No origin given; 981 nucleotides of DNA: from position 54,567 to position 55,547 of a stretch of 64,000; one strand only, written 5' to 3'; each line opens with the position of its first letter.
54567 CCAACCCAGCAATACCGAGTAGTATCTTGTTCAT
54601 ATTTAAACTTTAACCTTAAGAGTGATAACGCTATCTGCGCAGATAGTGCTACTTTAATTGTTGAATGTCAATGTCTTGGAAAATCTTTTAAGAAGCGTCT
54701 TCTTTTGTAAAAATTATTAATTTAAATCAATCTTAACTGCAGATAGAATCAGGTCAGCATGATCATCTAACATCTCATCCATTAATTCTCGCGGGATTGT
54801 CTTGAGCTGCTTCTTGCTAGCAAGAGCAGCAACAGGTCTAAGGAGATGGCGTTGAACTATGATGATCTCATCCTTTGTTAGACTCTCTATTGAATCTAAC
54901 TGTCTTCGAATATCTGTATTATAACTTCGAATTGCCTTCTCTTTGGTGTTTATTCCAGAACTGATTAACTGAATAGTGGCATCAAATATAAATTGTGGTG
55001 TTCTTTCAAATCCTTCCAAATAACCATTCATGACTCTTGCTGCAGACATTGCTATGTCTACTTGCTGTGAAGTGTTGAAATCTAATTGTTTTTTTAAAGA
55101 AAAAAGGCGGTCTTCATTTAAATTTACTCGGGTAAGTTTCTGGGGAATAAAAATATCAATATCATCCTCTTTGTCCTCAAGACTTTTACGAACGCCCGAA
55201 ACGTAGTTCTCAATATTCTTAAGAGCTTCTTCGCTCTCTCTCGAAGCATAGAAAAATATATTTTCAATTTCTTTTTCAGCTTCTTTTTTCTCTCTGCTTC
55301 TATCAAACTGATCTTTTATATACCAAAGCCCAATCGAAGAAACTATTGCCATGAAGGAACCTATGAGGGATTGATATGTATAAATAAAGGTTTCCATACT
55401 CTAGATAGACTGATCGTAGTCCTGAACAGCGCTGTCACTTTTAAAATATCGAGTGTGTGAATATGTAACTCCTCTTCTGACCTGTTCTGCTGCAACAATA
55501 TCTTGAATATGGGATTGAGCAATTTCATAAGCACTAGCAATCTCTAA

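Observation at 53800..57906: Low-GC islet next to tRNA-Gln carrying an AIPR-like + membrane coiled-coil two-gene operon (candidate abortive-infection/defence system)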

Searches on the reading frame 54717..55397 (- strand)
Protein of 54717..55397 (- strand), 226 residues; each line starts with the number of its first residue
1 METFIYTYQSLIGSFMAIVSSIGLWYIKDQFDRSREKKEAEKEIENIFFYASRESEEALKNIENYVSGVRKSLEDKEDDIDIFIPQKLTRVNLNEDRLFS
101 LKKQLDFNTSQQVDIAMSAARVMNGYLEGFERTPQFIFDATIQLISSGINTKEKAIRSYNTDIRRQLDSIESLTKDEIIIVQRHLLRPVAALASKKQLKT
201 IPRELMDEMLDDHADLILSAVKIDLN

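Call 4: search_protein_families(library=pfam, proteins=[window:54717-55397:-], max_evalue=0.1)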
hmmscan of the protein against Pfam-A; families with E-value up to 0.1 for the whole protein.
window:54717-55397:- (226 aa): 1 family
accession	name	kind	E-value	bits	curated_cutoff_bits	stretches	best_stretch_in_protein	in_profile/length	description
PF18627.6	PgdA_N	-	0.0058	16.6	26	1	29-96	51-117/218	Peptidoglycan GlcNAc deacetylase N-terminal domain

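Call 5: search_protein_families(library=padloc, proteins=[window:54717-55397:-], max_evalue=0.1)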
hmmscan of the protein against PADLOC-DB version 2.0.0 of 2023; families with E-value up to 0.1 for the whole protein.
window:54717-55397:- (226 aa): 2 families
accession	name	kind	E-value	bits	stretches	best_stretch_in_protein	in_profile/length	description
PDLC04905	PDC-S09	-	0.0014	16.9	1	59-127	21-87/101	-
PDLC03841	LeoBC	-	0.063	10.4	0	15-157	492-570/601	-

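Call 8: find_homologous_proteins(query=window:54717-55397:-, max_evalue=0.001)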
Query window:54717-55397:- (226 aa): 4 proteins with E <= 0.001 among 669 candidates.
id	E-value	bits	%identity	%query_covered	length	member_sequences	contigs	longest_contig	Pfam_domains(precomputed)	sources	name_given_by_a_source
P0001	4.3e-127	440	100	93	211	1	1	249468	-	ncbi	-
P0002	9.3e-84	298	61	100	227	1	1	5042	-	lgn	-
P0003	3.8e-59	218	47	100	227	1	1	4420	-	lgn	-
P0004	3.3e-53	199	47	96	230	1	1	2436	-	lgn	-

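Call 9: find_encoding_contigs(protein=P0001, flank=10000, max_places=4)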
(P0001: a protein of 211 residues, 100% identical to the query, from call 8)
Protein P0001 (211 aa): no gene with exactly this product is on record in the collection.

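Call 10: find_encoding_contigs(protein=P0002, flank=10000, max_places=4)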
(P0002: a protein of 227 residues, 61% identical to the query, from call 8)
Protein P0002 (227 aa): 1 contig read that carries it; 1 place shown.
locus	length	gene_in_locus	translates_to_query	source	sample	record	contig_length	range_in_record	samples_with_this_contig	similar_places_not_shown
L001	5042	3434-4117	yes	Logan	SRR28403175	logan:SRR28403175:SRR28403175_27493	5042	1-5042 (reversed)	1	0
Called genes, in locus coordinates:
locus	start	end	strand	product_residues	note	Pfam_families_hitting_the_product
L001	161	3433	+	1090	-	PF07693:KAP_NTPase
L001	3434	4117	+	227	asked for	-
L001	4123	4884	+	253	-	-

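Call 11: find_encoding_contigs(protein=P0003, flank=10000, max_places=4)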
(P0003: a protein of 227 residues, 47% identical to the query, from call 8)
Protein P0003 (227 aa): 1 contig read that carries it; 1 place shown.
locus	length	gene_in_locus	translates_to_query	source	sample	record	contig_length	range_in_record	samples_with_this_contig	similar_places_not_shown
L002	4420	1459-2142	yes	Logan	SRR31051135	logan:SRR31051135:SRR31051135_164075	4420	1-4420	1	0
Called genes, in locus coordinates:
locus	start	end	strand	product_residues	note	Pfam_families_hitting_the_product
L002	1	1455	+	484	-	?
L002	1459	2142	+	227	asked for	-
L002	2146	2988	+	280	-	PF08378:NERD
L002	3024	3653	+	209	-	PF01471:PG_binding_1 (weak), PF12587:DUF3761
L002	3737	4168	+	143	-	PF06044:DpnI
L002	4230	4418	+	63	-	?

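Call 12: find_encoding_contigs(protein=P0004, flank=10000, max_places=4)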
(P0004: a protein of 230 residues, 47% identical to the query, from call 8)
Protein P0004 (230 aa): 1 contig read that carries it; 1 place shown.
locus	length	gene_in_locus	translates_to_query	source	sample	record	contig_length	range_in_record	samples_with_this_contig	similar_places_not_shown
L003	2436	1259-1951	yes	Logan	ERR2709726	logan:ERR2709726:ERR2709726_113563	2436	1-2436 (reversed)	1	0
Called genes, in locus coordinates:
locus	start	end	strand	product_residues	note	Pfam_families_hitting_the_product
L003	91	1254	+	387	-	PF01420:Methylase_S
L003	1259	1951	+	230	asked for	-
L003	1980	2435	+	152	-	?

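Call 13: search_protein_families(library=pfam, proteins=[L001:161-3433:+, L001:4123-4884:+, L002:1-1455:+, L002:2146-2988:+, L002:3024-3653:+, L002:3737-4168:+, L003:91-1254:+, L003:1980-2435:+], max_evalue=0.01)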
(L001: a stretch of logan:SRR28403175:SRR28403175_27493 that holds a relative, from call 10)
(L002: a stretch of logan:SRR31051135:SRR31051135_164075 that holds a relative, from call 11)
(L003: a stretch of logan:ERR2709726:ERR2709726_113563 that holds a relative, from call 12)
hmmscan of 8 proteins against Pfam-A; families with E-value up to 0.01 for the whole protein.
L001:161-3433:+ (1090 aa): 4 families
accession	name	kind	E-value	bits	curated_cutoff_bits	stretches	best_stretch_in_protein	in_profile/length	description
PF07693.20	KAP_NTPase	-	9.2e-25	87.9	20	1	30-368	4-287/293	KAP family P-loop domain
PF13401.12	AAA_22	-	0.00011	23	27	0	50-123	11-78/130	AAA domain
PF01935.23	DUF87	-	0.00045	20.8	23.2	1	47-80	26-60/220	Helicase HerA, central domain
PF13191.12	AAA_16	-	0.0022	19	32.6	0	54-250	34-149/167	AAA ATPase domain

L001:4123-4884:+ (253 aa): 1 family
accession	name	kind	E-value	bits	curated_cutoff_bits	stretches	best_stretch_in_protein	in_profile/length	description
PF12358.13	DUF3644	-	0.0049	16.9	27.6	1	152-243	49-143/183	Domain of unknown function (DUF3644)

L002:1-1455:+ (484 aa): 2 families
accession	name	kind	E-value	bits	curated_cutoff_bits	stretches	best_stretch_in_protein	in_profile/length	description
PF13304.12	AAA_21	-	0.00018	22.1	27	1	170-426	67-302/304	AAA domain, putative AbiEii toxin, Type IV TA system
PF02463.25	SMC_N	-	0.0002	21.3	40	1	92-441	127-214/220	RecF/RecN/SMC N terminal domain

L002:2146-2988:+ (280 aa): 1 family
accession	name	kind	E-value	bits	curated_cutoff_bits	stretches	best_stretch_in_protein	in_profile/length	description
PF08378.17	NERD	-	1.2e-28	100.2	22.1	1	100-214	3-111/111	Nuclease-related domain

L002:3024-3653:+ (209 aa): 2 families
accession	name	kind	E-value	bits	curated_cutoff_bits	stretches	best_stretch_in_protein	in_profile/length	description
PF12587.13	DUF3761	-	3.1e-24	85.7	29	1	156-208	29-81/82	Protein of unknown function (DUF3761)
PF01471.23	PG_binding_1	-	1.7e-07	31.8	23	1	38-89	2-53/57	Putative peptidoglycan binding domain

L002:3737-4168:+ (143 aa): 1 family
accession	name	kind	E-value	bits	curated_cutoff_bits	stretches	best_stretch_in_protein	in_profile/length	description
PF06044.18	DpnI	-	1.6e-09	38.1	26.7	1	16-137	29-152/183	Dam-replacing family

L003:91-1254:+ (387 aa): 1 family
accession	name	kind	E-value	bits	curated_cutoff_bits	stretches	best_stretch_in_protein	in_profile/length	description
PF01420.25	Methylase_S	-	9.2e-32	111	22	2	4-174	3-162/168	Type I restriction modification DNA specificity domain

L003:1980-2435:+ (152 aa): 2 families
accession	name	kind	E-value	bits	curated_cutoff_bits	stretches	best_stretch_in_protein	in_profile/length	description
PF04313.20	HSDR_N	-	3.8e-10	40.4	25.1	1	30-108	116-182/198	Type I restriction enzyme R protein N terminus (HSDR_N)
PF13588.12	HSDR_N_2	-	5.3e-06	26.9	25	1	50-106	38-96/110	Type I restriction enzyme R protein N terminus (HSDR_N)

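Call 14: search_protein_families(library=padloc, proteins=[L001:161-3433:+, L001:4123-4884:+, L002:1-1455:+, L002:2146-2988:+, L002:3024-3653:+, L002:3737-4168:+, L003:91-1254:+, L003:1980-2435:+, P0002, P0003], max_evalue=0.01)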
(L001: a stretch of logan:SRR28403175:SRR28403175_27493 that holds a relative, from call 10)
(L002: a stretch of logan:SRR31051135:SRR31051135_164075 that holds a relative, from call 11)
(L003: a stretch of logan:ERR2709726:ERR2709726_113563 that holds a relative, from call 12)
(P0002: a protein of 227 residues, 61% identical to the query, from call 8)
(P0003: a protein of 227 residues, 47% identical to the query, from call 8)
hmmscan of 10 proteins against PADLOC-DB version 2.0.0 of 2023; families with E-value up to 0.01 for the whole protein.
L001:161-3433:+ (1090 aa): 5 families
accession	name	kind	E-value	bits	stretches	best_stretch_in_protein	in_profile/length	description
PDLC04959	PDC-S20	-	3.8e-12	44.5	1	21-315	17-257/464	-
PDLC02209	QatA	-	3.5e-11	40.4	2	27-101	15-92/646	-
PDLC02210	QatA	-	4.8e-11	39.9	2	42-97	30-87/593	-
PDLC02361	PifA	-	5.1e-10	36.6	1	17-112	11-108/720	PifA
PDLC04140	mad8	-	0.00054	17.6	0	32-82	15-67/314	mads_8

L001:4123-4884:+ (253 aa): 0 families

L002:1-1455:+ (484 aa): 10 families
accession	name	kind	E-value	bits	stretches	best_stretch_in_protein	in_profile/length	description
PDLC02208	Ppl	-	1.3e-16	57.9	1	347-477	762-888/894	-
PDLC04135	mad3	-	1.3e-10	39.3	1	73-445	68-344/374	mads_3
PDLC04164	AriA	-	2.9e-08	31.6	1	348-428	155-237/253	-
PDLC02980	AriA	-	5.9e-06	24.4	1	138-426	35-302/304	-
PDLC04678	PDC-M49A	-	0.00018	17.9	1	357-455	540-640/681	-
PDLC03859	LmuB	-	0.0016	15.7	0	10-428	217-590/611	-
PDLC04175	HEC-01A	-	0.0017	15.5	0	358-447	244-332/363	-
PDLC00517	JetC1|JetC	-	0.0019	14.5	1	11-190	634-806/1119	DUF3584 domain; MukB-like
PDLC04174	HEC-01A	-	0.0024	15.2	1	345-446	129-231/264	-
PDLC02338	AbiLii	-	0.0045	15.4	0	415-477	22-75/125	AbiLii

L002:2146-2988:+ (280 aa): 1 family
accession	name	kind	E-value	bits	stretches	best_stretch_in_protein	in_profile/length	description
PDLC02512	PglW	-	5.5e-06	22.5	1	115-188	30-99/1403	PglW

L002:3024-3653:+ (209 aa): 0 families

L002:3737-4168:+ (143 aa): 1 family
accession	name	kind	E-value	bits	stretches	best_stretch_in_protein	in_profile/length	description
PDLC03207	mREase_II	-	3.3e-05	21.4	1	17-136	30-150/256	Type II methyl-directed restriction enzyme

L003:91-1254:+ (387 aa): 129 families (the best 25 are shown)
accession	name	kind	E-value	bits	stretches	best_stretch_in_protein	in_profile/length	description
PDLC03060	Specificity_I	-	2e-86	288.5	1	4-387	2-396/398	Type I specificity subunit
PDLC03194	Specificity_I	-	2.3e-61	206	1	1-387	5-391/391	Type I specificity subunit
PDLC03090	Specificity_I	-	1.8e-48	163.8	2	3-198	20-214/434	Type I specificity subunit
PDLC03079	Specificity_I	-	5.8e-48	162.2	2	185-387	231-447/470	Type I specificity subunit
PDLC03057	Specificity_I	-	8.5e-43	144.7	2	6-201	213-406/407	Type I specificity subunit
PDLC03100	Specificity_I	-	1.2e-42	144.8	2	205-383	12-190/392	Type I specificity subunit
PDLC03107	Specificity_I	-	9.8e-42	141.4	2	4-233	2-234/392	Type I specificity subunit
PDLC03189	Specificity_I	-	5e-41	139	2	3-196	8-189/459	Type I specificity subunit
PDLC03185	Specificity_I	-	1.3e-40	138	1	3-384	16-408/408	Type I specificity subunit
PDLC04137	mad5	-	2.6e-40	136.8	2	3-189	211-391/392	mads_5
PDLC03169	Specificity_I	-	2.6e-38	130.6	1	3-387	8-419/461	Type I specificity subunit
PDLC03105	Specificity_I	-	2.1e-37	127.6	2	4-186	237-421/448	Type I specificity subunit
PDLC03087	Specificity_I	-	2.5e-37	126.8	2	2-233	12-255/418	Type I specificity subunit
PDLC03068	Specificity_I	-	4.1e-37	126.3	2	3-169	2-168/403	Type I specificity subunit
PDLC03178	Specificity_I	-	2.7e-36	123.8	2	3-188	217-406/411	Type I specificity subunit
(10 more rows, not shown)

L003:1980-2435:+ (152 aa): 3 families
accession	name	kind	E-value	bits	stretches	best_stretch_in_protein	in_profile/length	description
PDLC03049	REase_I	-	2.8e-15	53.4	1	1-128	9-142/807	Type I restriction enzyme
PDLC03047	REase_I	-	0.00045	16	1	2-102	198-297/1107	Type I restriction enzyme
PDLC03604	REase_MTase_IIG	-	0.0013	14.8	1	2-100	30-132/1011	Type IIG restriction enzyme-methyltransferase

P0002 (227 aa): 0 families

P0003 (227 aa): 0 families

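Call 26: search_protein_representatives(alignment_id=A1)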
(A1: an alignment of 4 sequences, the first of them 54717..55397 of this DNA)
Query: 4 sequences, 224 profile positions. Proteins with E-value up to 0.001 (for the whole library): 16; up to 1e-10: 13; up to 1e-30: 11. The best 16 are listed.
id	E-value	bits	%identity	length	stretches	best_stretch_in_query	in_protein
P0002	1.4e-113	394.5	-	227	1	1-224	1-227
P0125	9.2e-89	313.3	-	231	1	1-224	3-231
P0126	4.6e-71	255.4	-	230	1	3-223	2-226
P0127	9.8e-60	218.4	-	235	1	1-223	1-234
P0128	2.4e-59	217.1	-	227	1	3-217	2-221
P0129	1.3e-57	211.4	-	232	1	4-211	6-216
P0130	6.3e-56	205.9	-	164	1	3-156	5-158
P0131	7.1e-55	202.5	-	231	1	3-212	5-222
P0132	2.8e-53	197.3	-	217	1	13-221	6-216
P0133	5.3e-34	134.2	-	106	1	12-115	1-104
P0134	9.1e-34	133.5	-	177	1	50-212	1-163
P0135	1.0e-16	77.7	-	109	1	101-176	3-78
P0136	7.4e-11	58.5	-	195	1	3-55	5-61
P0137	7.3e-07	45.5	-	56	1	173-224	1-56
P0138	1.6e-06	44.3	-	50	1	3-42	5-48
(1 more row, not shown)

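Call 28: find_encoding_contigs(protein=P0125, flank=8000, max_places=3)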
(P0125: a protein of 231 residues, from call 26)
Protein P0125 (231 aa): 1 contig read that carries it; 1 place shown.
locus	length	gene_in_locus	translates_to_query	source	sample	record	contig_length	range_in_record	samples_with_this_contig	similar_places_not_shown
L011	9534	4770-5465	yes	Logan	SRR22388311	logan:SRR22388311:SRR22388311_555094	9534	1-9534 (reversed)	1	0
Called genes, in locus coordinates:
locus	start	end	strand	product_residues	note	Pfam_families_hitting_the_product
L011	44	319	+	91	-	PF12844:HTH_19, PF13560:HTH_31, PF01381:HTH_3, PF13443:HTH_26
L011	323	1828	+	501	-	PF12161:HsdM_N, PF02384:N6_Mtase, PF07669:Eco57I, PF20473:MmeI_Mtase (faint)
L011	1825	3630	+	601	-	PF02463:SMC_N (faint), PF13175:AAA_15, PF13304:AAA_21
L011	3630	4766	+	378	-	PF01420:Methylase_S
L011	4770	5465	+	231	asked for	-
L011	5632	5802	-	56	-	-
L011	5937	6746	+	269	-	PF01381:HTH_3, PF12844:HTH_19, PF13560:HTH_31 (faint), PF13274:SocA_Panacea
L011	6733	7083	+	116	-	-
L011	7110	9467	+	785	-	PF00270:DEAD, PF04851:ResIII, PF18766:SWI2_SNF2, PF00271:Helicase_C (faint), PF08463:EcoEI_R_C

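Call 32: search_protein_families(library=ncbifam, proteins=[window:54717-55397:-], max_evalue=0.01)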
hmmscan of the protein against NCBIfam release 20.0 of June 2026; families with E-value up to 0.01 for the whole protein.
window:54717-55397:- (226 aa): 0 families

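Call 39: predict_structure(alignment_id=A2)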
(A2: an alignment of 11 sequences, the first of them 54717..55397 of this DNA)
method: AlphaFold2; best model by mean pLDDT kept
length: 226 residues; sequences in the alignment: 11
mean_pLDDT: 88.4   pTM: 0.77
mean pLDDT of the five models: 88.4, 87.8, 87.6, 86.9, 86.8
residues with pLDDT >= 90: 149; 70-90: 56; 50-70: 21; < 50: 0
segments of 3 or more residues with pLDDT < 50: none
pLDDT, mean of each block of 10 residues (from residue 1): 56 66 84 90 95 94 94 79 88 93 92 96 96 94 91 90 95 94 95 86 86 92 84
secondary structure, 60 per line:
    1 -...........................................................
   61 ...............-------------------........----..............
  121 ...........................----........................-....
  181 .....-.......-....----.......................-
elements in order: H2-75 H95-102 H107-147 H152-175 H177-185 H187-193 H195-198 H203-225

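Call 48: find_related_loci(query=A2, collection=metagenome_contigs, flank=8000)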
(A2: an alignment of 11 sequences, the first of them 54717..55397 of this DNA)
Query A2 (226 aa) in metagenome_contigs; peptide patterns used: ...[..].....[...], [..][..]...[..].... (x = any residue, [..] = any of these).
291 stretches matched a pattern; 7 encode a relative of the query (tblastn E <= 1e-3); 7 distinct loci.
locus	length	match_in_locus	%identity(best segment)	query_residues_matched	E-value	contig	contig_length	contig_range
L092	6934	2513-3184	43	4-225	2e-57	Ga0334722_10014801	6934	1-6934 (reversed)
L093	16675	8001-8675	43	3-226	5e-57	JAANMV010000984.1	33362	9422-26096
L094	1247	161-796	43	10-222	1e-55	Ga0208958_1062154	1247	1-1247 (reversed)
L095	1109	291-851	43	10-197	2e-51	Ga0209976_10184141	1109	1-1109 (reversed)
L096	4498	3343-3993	39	4-214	1e-47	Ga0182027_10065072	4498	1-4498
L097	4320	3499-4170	37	4-226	2e-45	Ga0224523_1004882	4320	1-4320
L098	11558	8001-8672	36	4-226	3e-45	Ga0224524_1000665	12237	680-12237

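Call 49: find_related_loci(query=A2, collection=viral_contigs, flank=8000)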
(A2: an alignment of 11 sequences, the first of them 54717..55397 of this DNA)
Query A2 (226 aa) in viral_contigs; peptide patterns used: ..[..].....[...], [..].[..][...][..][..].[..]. (x = any residue, [..] = any of these).
133 stretches matched a pattern, but none encodes a relative of the query by tblastn (E <= 1e-3).

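Call 52: search_protein_families(library=pfam, proteins=[L092:1419-2495:+, L092:3209-5578:+, L092:5600-6697:+, L093:6860-7987:+, L093:8700-11072:+, L096:349-3255:+, L097:511-3462:+, L098:4434-7412:+, L098:7415-7984:+, L098:8720-10708:+], max_evalue=0.001)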
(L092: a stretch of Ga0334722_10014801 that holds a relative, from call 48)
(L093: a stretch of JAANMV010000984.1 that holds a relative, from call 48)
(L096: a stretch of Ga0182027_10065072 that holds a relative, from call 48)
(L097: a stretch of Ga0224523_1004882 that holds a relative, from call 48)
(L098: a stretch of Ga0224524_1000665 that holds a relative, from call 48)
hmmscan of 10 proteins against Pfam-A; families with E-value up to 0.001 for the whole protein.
L092:1419-2495:+ (358 aa): 1 family
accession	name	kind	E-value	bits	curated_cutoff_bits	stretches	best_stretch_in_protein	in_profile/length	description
PF01420.25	Methylase_S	-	4.7e-47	160.8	22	2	178-331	2-158/168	Type I restriction modification DNA specificity domain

L092:3209-5578:+ (789 aa): 6 families
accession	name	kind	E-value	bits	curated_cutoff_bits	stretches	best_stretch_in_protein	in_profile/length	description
PF04851.21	ResIII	-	3.4e-34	118.6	22.5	1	150-321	5-164/164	Type III restriction enzyme, res subunit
PF08463.15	EcoEI_R_C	-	1.7e-23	84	24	1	630-786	1-163/163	EcoEI R protein C-terminal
PF18766.7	SWI2_SNF2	-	3.9e-16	59.8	26.7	1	152-354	1-190/221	SWI2/SNF2 ATPase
PF00270.35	DEAD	-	1e-08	35.5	26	1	152-322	3-163/167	DEAD/DEAH box helicase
PF00271.37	Helicase_C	-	4e-08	33.9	23.5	1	404-512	5-108/110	Helicase conserved C-terminal domain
PF13588.12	HSDR_N_2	-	0.00044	20.8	25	0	48-111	36-101/110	Type I restriction enzyme R protein N terminus (HSDR_N)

L092:5600-6697:+ (365 aa): 2 families
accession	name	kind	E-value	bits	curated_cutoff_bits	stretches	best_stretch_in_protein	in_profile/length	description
PF14088.11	DUF4268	-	5.8e-35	120.8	27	1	227-360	1-138/140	Domain of unknown function (DUF4268)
PF01939.22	NucS_C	-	2.9e-05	24.5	24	1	28-129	3-98/124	Endonuclease NucS C-terminal domain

L093:6860-7987:+ (375 aa): 1 family
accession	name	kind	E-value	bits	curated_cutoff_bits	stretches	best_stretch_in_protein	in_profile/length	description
PF01420.25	Methylase_S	-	4.4e-27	95.8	22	2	181-350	2-160/168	Type I restriction modification DNA specificity domain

L093:8700-11072:+ (790 aa): 7 families
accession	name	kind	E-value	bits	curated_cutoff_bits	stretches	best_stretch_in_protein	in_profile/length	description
PF04851.21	ResIII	-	6.1e-37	127.5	22.5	1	149-320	4-164/164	Type III restriction enzyme, res subunit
PF08463.15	EcoEI_R_C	-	3e-27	96.2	24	1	629-785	1-163/163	EcoEI R protein C-terminal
PF18766.7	SWI2_SNF2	-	3.5e-19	69.8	26.7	1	152-354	1-191/221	SWI2/SNF2 ATPase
PF00270.35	DEAD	-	5.3e-11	43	26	1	152-320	3-162/167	DEAD/DEAH box helicase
PF00271.37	Helicase_C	-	8.3e-08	32.9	23.5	1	403-511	5-108/110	Helicase conserved C-terminal domain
PF13588.12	HSDR_N_2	-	4.3e-06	27.2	25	1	46-111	34-101/110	Type I restriction enzyme R protein N terminus (HSDR_N)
PF04313.20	HSDR_N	-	0.00037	20.9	25.1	0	31-101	117-187/198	Type I restriction enzyme R protein N terminus (HSDR_N)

L096:349-3255:+ (968 aa): 0 families

L097:511-3462:+ (983 aa): 0 families

L098:4434-7412:+ (992 aa): 7 families
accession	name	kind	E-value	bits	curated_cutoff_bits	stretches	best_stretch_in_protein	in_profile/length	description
PF18766.7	SWI2_SNF2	-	1.4e-69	234.5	26.7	1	256-479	1-221/221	SWI2/SNF2 ATPase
PF04313.20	HSDR_N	-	6.4e-34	118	25.1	1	3-196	2-195/198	Type I restriction enzyme R protein N terminus (HSDR_N)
PF04851.21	ResIII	-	1e-25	91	22.5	1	253-410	4-163/164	Type III restriction enzyme, res subunit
PF22679.2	T1R_D3-like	-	3.6e-21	76.7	27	1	561-640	81-156/158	Type I restriction enzyme subunit R domain 3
PF11867.13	T1RH-like_C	-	9.4e-07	28.9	26.8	1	694-889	47-249/329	Type I restriction enzyme HindI endonuclease subunit-like, C-terminal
PF00270.35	DEAD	-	2.3e-06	27.9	26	1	280-386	21-131/167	DEAD/DEAH box helicase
PF00271.37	Helicase_C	-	9.4e-06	26.3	23.5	1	566-628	48-109/110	Helicase conserved C-terminal domain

L098:7415-7984:+ (189 aa): 1 family
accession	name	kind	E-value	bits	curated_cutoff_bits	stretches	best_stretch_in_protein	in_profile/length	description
PF01863.23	YgjP-like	-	3.3e-45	155.1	26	2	85-182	108-205/207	YgjP-like, metallopeptidase domain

L098:8720-10708:+ (662 aa): 0 families
